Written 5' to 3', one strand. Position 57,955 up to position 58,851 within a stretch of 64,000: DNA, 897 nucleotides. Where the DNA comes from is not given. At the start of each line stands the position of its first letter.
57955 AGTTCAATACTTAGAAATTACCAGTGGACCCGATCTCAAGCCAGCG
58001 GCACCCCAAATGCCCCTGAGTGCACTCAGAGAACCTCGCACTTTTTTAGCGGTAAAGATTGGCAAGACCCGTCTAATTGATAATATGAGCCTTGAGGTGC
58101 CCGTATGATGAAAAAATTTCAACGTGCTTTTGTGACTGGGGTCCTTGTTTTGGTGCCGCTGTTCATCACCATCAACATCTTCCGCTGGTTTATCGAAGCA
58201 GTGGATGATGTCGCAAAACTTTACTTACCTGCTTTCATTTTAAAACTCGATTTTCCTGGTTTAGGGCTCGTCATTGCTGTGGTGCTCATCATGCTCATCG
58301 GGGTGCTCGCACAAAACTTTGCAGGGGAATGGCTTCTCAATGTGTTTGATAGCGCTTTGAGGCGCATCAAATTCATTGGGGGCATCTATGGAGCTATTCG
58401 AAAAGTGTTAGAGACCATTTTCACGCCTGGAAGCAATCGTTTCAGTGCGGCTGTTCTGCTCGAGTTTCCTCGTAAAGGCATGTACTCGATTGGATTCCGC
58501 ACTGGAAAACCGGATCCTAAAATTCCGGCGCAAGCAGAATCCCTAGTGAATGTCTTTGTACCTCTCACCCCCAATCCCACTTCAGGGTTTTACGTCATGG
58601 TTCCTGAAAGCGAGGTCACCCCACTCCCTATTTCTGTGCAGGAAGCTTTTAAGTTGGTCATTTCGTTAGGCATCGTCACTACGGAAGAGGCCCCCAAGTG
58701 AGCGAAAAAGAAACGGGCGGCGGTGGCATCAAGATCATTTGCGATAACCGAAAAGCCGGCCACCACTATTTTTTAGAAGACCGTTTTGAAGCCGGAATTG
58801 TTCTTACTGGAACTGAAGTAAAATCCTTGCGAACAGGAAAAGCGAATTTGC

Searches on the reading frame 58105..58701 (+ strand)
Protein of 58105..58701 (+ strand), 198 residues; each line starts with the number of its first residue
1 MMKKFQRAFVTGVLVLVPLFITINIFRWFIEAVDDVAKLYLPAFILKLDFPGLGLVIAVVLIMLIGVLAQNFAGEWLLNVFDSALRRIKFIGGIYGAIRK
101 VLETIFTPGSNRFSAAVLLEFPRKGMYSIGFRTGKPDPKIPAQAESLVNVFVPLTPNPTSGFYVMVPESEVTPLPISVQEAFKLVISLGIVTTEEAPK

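Call 29: find_encoding_contigs(protein=window:58105-58701:+, flank=10000, max_places=5)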
Protein window:58105-58701:+ (198 aa): 11 contigs read that carry it; 5 places shown.
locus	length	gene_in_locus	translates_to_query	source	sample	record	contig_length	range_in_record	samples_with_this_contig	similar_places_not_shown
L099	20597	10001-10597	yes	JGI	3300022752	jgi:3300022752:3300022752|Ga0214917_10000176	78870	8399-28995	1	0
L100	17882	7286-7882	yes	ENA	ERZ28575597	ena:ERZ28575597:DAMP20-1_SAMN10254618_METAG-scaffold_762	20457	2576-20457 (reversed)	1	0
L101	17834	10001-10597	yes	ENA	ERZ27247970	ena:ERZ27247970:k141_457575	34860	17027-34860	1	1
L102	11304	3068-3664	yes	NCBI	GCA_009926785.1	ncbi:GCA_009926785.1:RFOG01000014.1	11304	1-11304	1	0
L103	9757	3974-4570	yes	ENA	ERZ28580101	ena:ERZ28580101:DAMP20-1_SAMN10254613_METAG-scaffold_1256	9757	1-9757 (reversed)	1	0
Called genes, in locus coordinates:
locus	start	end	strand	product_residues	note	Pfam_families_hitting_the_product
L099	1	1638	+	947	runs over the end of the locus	-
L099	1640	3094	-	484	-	PF22694:CtpB_N-like, PF13180:PDZ_2 (weak), PF03572:Peptidase_S41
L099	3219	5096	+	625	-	PF07811:TadE (weak), PF13400:Tad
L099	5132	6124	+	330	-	PF00814:TsaD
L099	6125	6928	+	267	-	PF00398:RrnaAD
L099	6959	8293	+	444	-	-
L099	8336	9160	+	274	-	PF02548:Pantoate_transf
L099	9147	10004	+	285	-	PF02569:Pantoate_ligase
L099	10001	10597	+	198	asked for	PF04367:DUF502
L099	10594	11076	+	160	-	PF01668:SmpB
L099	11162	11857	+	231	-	-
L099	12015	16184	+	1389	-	PF00089:Trypsin (weak)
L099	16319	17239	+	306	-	-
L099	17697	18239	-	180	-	PF00589:Phage_integrase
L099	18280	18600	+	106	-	-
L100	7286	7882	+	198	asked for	PF04367:DUF502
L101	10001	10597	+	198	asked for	PF04367:DUF502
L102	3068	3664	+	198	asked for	PF04367:DUF502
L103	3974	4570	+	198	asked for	PF04367:DUF502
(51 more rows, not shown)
